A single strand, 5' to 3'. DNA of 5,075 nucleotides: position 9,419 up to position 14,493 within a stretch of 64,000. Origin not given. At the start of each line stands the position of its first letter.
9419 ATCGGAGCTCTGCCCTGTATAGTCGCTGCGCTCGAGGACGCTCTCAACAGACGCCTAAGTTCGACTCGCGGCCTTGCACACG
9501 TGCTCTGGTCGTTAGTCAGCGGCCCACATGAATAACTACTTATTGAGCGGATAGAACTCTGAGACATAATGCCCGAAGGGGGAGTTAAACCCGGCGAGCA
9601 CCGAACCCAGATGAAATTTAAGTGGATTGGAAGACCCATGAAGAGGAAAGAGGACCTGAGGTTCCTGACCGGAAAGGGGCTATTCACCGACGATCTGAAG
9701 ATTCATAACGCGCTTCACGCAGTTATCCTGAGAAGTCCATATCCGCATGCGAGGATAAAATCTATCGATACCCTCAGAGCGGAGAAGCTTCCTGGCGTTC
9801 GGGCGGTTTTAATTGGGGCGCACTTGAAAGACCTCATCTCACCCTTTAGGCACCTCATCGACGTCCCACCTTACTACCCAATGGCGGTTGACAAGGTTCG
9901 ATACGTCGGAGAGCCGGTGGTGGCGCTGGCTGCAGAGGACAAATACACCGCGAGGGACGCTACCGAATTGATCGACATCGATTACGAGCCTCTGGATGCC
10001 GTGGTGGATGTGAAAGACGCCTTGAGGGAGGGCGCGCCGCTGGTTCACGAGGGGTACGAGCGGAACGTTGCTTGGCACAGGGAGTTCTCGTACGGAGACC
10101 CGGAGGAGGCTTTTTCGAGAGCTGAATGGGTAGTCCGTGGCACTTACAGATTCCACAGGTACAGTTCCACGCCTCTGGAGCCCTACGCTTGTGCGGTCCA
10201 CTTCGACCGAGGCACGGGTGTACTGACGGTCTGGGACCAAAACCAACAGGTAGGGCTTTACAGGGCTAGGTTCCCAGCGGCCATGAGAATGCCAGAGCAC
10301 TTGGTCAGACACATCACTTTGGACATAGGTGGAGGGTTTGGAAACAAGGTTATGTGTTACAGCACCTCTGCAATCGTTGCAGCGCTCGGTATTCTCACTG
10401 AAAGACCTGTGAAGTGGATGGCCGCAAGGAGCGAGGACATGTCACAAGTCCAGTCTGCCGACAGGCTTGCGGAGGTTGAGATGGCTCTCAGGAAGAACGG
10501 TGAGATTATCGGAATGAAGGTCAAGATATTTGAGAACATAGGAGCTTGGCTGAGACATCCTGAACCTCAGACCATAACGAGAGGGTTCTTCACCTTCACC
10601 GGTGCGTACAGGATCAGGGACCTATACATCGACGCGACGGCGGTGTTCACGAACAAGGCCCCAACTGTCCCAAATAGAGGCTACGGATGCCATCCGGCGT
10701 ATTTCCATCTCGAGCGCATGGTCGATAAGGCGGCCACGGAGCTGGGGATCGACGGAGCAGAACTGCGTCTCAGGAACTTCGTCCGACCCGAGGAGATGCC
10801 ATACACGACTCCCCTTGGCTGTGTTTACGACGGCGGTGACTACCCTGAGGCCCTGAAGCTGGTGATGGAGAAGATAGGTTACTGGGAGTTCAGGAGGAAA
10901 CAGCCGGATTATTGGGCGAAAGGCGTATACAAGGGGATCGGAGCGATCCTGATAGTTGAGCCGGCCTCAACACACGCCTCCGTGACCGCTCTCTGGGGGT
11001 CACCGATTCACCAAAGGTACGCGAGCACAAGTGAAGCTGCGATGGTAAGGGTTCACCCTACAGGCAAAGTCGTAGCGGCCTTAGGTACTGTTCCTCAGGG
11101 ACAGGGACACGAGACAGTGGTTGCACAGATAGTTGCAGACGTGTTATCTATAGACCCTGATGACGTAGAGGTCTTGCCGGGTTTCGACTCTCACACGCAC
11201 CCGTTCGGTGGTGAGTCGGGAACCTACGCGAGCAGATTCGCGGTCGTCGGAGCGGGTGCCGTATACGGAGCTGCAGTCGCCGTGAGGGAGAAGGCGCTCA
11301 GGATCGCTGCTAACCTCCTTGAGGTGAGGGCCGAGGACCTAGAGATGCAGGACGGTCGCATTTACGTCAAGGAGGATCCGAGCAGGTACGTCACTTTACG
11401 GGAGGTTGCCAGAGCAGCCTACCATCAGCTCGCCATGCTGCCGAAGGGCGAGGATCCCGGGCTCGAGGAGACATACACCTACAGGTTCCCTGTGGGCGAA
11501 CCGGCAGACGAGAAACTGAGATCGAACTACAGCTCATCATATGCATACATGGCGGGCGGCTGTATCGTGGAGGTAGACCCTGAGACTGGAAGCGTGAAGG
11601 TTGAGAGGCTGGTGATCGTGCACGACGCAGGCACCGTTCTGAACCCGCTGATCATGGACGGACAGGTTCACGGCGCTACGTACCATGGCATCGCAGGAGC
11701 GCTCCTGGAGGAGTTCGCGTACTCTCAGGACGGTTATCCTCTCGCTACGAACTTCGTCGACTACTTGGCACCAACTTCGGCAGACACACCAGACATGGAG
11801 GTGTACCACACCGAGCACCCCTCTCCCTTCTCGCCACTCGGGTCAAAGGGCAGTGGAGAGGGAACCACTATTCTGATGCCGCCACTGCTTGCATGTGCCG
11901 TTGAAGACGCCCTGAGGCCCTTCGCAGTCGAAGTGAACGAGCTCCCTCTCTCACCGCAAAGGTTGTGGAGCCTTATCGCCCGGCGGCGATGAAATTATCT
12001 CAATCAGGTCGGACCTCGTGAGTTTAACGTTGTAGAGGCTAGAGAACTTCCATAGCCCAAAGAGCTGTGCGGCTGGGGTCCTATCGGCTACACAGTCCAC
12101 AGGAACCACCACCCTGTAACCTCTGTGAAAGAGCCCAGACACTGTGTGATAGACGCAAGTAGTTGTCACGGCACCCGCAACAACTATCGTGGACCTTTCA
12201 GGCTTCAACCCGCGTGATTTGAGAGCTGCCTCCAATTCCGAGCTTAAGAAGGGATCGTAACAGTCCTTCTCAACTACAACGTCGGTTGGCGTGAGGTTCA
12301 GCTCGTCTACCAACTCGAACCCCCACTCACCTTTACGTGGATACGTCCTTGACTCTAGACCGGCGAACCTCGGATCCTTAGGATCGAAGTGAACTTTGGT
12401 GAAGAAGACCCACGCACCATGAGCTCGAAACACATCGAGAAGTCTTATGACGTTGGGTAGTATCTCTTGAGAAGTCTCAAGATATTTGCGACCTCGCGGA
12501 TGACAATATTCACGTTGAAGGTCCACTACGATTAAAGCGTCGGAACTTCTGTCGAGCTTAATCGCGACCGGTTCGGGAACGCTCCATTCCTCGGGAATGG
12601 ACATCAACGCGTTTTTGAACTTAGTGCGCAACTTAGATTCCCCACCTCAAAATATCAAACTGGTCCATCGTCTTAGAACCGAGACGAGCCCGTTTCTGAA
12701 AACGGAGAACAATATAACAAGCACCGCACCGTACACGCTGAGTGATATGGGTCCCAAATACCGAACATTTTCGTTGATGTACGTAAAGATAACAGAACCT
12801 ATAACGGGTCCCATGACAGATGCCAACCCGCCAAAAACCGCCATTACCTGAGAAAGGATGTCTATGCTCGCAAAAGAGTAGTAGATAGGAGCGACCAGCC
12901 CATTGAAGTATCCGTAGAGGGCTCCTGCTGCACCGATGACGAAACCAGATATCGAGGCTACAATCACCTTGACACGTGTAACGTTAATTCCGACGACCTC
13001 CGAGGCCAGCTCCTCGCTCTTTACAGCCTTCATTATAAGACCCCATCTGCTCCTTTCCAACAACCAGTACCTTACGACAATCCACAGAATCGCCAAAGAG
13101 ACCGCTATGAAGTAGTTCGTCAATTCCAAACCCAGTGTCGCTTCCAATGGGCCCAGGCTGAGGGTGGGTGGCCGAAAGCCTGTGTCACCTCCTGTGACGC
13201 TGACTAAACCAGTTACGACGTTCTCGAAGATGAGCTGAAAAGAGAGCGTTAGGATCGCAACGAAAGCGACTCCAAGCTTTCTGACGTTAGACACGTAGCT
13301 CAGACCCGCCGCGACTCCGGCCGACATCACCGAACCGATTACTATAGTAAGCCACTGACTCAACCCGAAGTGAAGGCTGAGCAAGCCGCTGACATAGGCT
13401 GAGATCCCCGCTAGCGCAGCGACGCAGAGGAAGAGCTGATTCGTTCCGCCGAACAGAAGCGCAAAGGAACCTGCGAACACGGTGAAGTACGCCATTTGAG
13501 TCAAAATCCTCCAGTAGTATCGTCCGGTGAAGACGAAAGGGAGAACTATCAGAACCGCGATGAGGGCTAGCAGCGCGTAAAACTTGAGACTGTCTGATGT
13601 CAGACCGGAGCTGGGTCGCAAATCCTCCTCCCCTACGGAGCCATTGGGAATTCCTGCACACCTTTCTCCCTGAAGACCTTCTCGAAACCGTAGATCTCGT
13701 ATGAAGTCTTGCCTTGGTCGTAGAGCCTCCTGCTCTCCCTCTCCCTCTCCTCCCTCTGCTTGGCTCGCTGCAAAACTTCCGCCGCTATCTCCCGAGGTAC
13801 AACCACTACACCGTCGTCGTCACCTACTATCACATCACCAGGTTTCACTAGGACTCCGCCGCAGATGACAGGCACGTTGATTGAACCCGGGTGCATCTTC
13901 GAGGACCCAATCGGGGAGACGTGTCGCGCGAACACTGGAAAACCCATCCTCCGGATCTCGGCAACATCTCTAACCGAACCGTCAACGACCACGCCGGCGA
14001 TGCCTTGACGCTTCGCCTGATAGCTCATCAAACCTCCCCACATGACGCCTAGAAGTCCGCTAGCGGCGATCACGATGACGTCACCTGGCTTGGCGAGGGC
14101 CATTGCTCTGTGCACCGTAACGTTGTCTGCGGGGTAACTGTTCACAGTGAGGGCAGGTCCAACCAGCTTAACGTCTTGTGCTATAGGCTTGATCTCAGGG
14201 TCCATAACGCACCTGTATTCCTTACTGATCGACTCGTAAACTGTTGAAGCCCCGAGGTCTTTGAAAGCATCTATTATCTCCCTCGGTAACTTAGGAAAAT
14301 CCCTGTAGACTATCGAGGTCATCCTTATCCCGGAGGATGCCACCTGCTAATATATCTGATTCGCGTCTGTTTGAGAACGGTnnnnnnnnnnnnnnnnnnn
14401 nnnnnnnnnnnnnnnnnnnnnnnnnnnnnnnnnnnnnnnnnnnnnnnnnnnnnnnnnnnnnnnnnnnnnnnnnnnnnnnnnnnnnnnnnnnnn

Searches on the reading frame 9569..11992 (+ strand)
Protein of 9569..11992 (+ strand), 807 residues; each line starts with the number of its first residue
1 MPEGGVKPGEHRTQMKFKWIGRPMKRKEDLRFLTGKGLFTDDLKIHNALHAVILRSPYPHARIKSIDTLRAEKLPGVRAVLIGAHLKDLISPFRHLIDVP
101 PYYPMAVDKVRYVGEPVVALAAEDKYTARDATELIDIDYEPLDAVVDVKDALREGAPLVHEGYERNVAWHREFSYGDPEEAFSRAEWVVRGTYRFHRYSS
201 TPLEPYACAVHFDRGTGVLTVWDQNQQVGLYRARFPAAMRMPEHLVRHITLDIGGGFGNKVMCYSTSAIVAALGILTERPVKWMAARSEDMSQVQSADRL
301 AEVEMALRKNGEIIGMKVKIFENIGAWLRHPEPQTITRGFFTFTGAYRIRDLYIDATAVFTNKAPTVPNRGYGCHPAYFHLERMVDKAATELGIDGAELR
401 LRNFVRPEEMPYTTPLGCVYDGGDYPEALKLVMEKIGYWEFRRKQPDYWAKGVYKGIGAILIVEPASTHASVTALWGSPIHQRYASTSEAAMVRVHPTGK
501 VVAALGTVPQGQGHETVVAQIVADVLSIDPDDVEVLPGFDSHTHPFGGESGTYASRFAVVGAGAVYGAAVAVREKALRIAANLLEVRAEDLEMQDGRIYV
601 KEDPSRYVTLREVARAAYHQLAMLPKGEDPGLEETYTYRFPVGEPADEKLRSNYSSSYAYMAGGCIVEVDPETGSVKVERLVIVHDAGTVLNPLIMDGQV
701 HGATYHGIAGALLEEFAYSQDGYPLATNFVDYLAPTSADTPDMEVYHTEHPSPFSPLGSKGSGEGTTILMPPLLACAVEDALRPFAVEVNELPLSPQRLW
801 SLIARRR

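Call 51: search_protein_families(library=pfam, proteins=[window:9569-11992:+], max_evalue=0.000001)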
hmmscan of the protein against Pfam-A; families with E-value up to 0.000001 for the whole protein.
window:9569-11992:+ (807 aa): 3 families
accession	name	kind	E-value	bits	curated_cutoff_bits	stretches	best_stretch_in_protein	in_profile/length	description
PF20256.3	MoCoBD_2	-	1.5e-79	267.9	27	1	432-741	2-283/283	Molybdopterin cofactor-binding domain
PF02738.23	MoCoBD_1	-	2.1e-63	214.1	27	1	159-404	1-244/244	Molybdopterin cofactor-binding domain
PF01315.27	Ald_Xan_dh_C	-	4.9e-26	91.7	31.3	1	34-142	1-109/110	Aldehyde oxidase and xanthine dehydrogenase, a/b hammerhead domain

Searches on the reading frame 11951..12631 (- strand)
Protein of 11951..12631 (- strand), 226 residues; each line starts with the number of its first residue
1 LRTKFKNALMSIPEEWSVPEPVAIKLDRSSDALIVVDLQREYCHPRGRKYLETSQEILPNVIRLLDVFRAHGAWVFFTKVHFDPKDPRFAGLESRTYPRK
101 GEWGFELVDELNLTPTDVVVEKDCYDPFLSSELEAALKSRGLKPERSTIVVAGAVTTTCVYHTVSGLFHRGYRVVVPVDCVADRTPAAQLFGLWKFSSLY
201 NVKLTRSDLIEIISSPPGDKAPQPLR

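Call 51: search_protein_families(library=pfam, proteins=[window:11951-12631:-], max_evalue=0.000001)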
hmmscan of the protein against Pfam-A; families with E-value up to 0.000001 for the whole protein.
window:11951-12631:- (226 aa): 1 family
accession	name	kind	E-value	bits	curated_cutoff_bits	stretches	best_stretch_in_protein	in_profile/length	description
PF00857.26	Isochorismatase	-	2.3e-40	138.9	27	1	32-198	2-165/175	Isochorismatase domain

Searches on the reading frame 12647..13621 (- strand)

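Call 51: search_protein_families(library=pfam, proteins=[window:12647-13621:-], max_evalue=0.000001)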
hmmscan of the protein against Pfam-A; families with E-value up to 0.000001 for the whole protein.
window:12647-13621:- (324 aa): 1 family
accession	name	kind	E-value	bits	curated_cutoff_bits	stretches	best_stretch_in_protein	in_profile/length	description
PF02653.21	BPD_transp_2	-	2.2e-25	89.8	26.8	1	38-303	4-267/269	Branched-chain amino acid transport system / permease component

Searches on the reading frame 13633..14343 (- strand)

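Call 51: search_protein_families(library=pfam, proteins=[window:13633-14343:-], max_evalue=0.000001)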
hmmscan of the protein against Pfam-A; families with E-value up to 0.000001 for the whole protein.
window:13633-14343:- (236 aa): 1 family
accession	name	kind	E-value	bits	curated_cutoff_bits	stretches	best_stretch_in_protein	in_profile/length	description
PF03737.21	RraA-like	-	1.9e-46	158.5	24.5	1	44-181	14-152/152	Aldolase/RraA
